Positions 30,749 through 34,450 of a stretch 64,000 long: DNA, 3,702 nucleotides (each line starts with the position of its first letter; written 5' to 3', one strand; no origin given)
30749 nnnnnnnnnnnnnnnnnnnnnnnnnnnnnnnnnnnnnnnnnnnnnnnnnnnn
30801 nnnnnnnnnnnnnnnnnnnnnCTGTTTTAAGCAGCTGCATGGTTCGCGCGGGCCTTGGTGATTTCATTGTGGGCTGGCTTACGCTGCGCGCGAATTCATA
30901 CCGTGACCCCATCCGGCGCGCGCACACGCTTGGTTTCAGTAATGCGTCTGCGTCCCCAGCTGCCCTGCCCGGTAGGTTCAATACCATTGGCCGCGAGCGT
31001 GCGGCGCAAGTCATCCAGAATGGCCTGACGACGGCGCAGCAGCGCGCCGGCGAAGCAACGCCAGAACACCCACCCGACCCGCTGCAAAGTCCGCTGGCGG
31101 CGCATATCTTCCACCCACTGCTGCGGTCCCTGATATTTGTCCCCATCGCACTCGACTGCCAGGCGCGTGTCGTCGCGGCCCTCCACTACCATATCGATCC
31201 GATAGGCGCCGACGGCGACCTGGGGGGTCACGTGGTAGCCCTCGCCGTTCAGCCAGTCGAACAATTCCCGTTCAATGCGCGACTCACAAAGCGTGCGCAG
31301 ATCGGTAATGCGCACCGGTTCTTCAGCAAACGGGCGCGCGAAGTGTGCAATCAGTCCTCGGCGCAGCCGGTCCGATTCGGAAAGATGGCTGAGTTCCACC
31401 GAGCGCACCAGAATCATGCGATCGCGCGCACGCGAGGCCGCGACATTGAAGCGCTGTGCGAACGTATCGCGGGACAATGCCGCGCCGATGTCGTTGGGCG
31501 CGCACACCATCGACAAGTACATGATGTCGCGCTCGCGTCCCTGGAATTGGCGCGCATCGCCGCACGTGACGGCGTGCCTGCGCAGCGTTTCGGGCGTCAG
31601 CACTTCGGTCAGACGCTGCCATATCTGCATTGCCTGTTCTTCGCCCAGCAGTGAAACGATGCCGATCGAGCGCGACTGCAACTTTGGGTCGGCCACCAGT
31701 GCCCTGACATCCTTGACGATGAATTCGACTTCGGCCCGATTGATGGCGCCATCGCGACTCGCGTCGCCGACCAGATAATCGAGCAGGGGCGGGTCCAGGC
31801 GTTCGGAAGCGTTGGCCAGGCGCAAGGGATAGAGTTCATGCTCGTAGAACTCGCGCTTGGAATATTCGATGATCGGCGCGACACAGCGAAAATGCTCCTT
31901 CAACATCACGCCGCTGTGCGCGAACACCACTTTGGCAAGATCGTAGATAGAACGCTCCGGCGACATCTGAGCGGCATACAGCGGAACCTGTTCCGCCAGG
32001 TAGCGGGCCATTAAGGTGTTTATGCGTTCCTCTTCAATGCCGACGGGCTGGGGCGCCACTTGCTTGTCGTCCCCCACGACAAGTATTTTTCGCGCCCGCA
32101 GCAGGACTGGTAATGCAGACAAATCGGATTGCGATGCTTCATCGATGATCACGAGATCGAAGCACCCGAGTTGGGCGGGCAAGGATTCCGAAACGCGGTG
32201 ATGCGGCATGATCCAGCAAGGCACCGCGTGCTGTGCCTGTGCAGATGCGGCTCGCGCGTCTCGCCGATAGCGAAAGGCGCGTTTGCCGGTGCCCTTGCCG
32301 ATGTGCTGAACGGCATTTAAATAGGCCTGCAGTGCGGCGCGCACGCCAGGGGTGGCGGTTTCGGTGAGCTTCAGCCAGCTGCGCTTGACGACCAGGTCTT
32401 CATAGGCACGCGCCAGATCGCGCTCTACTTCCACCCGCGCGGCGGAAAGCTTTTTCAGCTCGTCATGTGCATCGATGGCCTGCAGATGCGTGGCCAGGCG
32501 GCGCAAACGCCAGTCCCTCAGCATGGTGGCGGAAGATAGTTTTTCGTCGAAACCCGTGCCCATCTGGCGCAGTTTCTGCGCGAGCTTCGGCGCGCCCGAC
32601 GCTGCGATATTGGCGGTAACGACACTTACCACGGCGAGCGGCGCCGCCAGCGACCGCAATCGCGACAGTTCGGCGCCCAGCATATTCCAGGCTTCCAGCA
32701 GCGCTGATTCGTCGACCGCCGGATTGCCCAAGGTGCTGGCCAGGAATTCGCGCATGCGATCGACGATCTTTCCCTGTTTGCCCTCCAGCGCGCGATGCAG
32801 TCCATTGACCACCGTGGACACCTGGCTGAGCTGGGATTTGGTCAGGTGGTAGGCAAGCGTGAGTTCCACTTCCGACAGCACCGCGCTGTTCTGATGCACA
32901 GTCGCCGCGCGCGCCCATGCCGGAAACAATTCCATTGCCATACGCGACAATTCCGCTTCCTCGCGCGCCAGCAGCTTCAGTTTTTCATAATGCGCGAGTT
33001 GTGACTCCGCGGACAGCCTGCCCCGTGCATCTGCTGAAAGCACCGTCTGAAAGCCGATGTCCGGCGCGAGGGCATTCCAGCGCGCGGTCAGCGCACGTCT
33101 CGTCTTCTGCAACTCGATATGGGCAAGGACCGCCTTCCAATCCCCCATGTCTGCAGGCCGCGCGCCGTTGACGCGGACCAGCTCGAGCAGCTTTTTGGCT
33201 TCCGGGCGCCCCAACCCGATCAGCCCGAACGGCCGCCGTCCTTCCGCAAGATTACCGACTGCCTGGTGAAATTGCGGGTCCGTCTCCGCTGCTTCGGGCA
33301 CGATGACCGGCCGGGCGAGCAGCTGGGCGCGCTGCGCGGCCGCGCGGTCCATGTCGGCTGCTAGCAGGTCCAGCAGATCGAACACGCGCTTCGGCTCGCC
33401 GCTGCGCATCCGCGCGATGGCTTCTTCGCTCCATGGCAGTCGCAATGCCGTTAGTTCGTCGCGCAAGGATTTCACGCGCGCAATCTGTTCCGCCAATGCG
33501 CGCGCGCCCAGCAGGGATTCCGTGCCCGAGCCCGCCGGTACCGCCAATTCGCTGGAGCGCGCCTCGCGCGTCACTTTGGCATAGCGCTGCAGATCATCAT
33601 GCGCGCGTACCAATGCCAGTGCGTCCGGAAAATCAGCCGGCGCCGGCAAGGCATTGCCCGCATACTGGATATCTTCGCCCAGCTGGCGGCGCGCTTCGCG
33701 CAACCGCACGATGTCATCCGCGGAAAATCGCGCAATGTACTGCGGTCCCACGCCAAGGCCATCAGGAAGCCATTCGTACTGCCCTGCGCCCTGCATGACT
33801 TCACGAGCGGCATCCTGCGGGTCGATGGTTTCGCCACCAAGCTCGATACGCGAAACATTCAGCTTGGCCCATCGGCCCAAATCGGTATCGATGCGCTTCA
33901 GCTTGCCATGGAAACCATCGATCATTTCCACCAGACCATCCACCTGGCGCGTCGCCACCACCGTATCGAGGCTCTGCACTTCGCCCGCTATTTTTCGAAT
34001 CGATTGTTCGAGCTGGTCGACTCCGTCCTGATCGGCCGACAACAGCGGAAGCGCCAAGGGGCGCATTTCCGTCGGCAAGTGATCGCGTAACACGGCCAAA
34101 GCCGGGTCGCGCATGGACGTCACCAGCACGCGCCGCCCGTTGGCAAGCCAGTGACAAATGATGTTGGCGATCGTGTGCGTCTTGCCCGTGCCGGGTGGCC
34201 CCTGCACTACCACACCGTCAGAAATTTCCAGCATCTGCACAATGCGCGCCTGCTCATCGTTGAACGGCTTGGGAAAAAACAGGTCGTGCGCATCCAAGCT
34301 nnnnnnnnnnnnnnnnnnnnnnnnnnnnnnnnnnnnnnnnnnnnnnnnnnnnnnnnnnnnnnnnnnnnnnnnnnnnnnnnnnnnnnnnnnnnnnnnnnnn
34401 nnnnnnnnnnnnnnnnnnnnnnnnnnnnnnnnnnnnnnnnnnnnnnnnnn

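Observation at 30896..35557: Stand-alone 1,553-aa helicase-nuclease fusion of unassigned function at the centre of the window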

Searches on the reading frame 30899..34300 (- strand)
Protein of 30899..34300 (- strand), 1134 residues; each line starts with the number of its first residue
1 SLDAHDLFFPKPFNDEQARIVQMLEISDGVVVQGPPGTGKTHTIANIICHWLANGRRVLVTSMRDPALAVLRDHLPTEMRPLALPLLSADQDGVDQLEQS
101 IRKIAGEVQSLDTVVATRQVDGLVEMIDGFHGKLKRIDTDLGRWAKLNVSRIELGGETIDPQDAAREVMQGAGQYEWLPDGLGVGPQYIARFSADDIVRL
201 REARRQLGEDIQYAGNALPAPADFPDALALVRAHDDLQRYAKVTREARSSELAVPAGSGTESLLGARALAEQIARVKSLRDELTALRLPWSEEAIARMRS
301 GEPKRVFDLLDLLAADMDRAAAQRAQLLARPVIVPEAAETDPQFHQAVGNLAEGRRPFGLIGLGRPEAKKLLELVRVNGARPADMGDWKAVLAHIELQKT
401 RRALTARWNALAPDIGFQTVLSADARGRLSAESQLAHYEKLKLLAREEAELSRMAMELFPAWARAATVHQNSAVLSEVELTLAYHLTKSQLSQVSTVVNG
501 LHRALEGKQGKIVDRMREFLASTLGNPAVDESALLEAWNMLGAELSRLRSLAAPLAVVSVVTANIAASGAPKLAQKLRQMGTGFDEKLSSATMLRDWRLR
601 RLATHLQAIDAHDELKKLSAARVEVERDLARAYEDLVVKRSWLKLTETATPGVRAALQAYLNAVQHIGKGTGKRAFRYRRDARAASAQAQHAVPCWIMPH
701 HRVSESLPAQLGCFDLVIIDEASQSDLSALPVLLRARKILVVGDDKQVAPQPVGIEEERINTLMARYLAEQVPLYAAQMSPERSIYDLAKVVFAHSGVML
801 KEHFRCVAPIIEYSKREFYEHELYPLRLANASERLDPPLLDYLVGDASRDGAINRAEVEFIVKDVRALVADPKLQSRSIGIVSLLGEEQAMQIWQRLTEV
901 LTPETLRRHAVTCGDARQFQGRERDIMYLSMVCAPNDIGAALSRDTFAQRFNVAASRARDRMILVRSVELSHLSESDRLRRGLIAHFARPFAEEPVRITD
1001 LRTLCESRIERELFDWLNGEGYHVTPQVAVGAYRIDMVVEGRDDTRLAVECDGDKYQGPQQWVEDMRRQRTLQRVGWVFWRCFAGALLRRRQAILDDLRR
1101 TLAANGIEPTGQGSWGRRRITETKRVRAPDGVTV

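Call 66: predict_structure(alignment_id=A2)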
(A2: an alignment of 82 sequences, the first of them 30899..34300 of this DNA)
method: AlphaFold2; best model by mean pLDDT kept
length: 1134 residues; sequences in the alignment: 82
mean_pLDDT: 80.5   pTM: 0.58
mean pLDDT of the five models: 80.5, 77.4, 77.0, 72.3, 69.8
residues with pLDDT >= 90: 242; 70-90: 698; 50-70: 123; < 50: 71
segments of 3 or more residues with pLDDT < 50: 1-4, 362-364, 746-782, 948-950, 952-955, 1113-1117, 1130-1134
pLDDT, mean of each block of 10 residues (from residue 1): 62 85 90 74 91 92 70 88 70 78 87 93 94 91 84 86 90 91 91 93 90 87 86 87 76 76 85 88 81 83 84 88 81 80 82 72 59 85 86 88 89 86 72 86 88 88 84 85 82 82 87 91 88 90 90 93 95 91 78 92 90 85 90 94 89 84 78 82 87 84 81 90 64 89 57 37 44 37 65 78 65 62 65 57 85 87 91 81 78 88 85 71 77 69 52 56 85 78 71 54 87 92 86 87 83 79 84 84 89 93 88 50 74 39
secondary structure, 60 per line:
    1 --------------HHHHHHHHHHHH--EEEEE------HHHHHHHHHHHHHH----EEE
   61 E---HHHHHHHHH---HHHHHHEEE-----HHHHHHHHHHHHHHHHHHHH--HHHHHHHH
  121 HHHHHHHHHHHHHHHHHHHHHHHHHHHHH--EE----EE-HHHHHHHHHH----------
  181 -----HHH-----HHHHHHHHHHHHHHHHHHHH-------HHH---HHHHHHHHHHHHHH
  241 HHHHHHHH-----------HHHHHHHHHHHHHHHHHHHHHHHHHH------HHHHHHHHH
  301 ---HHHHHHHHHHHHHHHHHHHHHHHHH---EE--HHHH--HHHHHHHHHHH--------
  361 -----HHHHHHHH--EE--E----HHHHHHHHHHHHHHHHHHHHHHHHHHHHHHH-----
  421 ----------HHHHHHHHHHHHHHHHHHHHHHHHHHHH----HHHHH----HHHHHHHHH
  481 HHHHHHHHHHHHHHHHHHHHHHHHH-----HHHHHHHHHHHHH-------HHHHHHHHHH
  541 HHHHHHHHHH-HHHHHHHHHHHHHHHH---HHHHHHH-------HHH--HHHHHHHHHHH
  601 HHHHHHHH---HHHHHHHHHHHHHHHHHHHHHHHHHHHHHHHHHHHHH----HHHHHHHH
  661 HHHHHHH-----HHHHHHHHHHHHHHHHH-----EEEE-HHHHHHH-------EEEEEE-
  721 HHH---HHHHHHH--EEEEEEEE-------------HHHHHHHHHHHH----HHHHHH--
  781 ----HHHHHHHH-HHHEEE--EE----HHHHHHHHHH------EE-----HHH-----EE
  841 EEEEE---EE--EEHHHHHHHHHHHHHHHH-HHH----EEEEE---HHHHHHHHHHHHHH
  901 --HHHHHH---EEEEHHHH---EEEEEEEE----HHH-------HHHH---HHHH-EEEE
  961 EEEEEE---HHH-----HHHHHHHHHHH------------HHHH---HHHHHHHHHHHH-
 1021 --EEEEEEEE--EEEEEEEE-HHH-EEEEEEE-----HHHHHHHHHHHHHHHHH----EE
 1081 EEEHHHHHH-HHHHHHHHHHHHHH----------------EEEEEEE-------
elements in order (helices of 4 or more, strands of 3 or more residues): H15-26 E29-33 H40-53 E58-61 H65-73 H77-82 E83-85 H91-110 H113-149 H161-170 H194-213 H227-248 H260-285 H292-300 H304-328 H336-339 H342-352 H366-373 H385-415 H431-458 H463-467 H472-505 H511-523 H531-550 H552-567 H571-577 H590-608 H612-648 H653-667 H673-689 E695-698 H700-706 E714-719 H727-733 E736-743 H757-768 H773-778 H785-792 E797-799 H808-817 E839-845 H855-870 E879-883 H887-900 H903-908 E912-915 H916-919 E923-930 H945-948 H952-955 E957-966 H978-988 H1001-1004 H1008-1019 E1023-1030 E1033-1040 E1046-1052 H1058-1074 E1079-1083 H1084-1089 H1091-1104 E1121-1127

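Call 70: fold_search(model_id=the predicted structure, library=pdb)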
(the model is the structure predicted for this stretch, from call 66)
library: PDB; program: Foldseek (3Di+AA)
matches with E <= 10: 745; with E <= 0.001: 50
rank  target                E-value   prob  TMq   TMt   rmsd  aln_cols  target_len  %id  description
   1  8ftm_A                2.0e-09  1.00  0.20  0.31  22.4       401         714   20  Setx-ssRNA-ADP-SO4 complex (released 2023-10-25)
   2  8ftm_B                4.5e-09  1.00  0.20  0.30  34.2       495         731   20  Setx-ssRNA-ADP-SO4 complex (released 2023-10-25)
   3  4b3g_B                7.2e-09  1.00  0.21  0.35   8.0       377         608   20  crystal structure of Ighmbp2 helicase in complex with RNA (released 2012-09-26)
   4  4b3f                  1.4e-08  1.00  0.20  0.34   8.2       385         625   20  crystal structure of Ighmbp2 helicase (released 2012-09-26)
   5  4b3g_A                2.6e-08  1.00  0.21  0.36   7.7       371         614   21  crystal structure of Ighmbp2 helicase in complex with RNA (released 2012-09-26)
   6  8rd3_A                2.9e-08  1.00  0.22  0.36   6.9       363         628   20  Crystal structure of Saccharomyces cerevisiae Nmd4 protein bound to Upf1 helicase domain (released 2024-08-14)
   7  8ram_O                3.2e-08  1.00  0.21  0.33   8.3       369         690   20  Structure of Sen1 bound RNA Polymerase II pre-termination complex (released 2024-10-30)
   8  9qwn_A                5.1e-08  1.00  0.22  0.30   6.5       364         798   20  Human UPF1 in complex with the histone stem loop RNA (released 2025-12-03)
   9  5eaw_A                5.1e-08  1.00  0.20  0.21   6.5       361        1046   19  Crystal structure of Dna2 nuclease-helicase (released 2015-11-18)
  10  2wjv_B                5.9e-08  1.00  0.22  0.31   7.2       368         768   21  Crystal structure of the complex between human nonsense mediated decay factors UPF1 and UPF2 (released 2009-07-07)
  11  8rao_O                6.4e-08  1.00  0.21  0.33   8.1       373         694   19  Structure of Sen1-ADP.BeF3-RNA complex (released 2024-10-30)
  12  2wjv_A                6.4e-08  1.00  0.21  0.29   7.7       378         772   21  Crystal structure of the complex between human nonsense mediated decay factors UPF1 and UPF2 (released 2009-07-07)
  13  2xzl_A                7.9e-08  1.00  0.22  0.31   6.6       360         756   19  Upf1-RNA complex (released 2011-03-30)
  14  2xzo_A                9.9e-08  1.00  0.22  0.38   5.8       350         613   21  Upf1 helicase - RNA complex (released 2011-03-30)
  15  5eax_A                1.2e-07  1.00  0.19  0.20  39.4       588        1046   14  Crystal structure of Dna2 in complex with an ssDNA (released 2015-11-18)
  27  9l5r_Y                3.5e-06  1.00  0.19  0.16  17.2       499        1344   13  Cryo-EM structure of the thermophile spliceosome (state ILS) (released 2025-03-12)
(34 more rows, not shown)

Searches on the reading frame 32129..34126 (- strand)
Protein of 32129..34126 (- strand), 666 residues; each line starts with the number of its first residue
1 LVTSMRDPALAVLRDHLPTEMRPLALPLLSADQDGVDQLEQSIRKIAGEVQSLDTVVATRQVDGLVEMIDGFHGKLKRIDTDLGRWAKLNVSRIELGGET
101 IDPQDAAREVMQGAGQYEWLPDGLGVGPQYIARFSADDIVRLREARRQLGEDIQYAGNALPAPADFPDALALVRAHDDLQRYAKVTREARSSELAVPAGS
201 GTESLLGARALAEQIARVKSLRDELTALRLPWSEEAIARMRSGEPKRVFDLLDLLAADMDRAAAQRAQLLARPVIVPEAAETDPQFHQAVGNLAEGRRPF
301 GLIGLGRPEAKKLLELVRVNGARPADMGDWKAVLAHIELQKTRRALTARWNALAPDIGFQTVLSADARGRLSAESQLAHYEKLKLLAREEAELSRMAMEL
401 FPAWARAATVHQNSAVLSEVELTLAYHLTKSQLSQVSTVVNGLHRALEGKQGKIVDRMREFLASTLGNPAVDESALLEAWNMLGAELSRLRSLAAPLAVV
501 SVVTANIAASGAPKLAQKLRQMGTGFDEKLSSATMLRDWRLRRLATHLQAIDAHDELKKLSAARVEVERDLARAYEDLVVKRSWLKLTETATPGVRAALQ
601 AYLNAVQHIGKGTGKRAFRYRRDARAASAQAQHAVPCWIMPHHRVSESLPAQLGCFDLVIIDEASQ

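Call 32: search_protein_families(library=pfam, proteins=[window:32129-34126:-], max_evalue=10)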
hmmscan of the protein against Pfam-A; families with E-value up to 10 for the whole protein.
seq(666 aa): 1 family
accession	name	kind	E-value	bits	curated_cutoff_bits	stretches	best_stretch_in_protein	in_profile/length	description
PF00249.37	Myb_DNA-binding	-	0.051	14.1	24.4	1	309-351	8-43/46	Myb-like DNA-binding domain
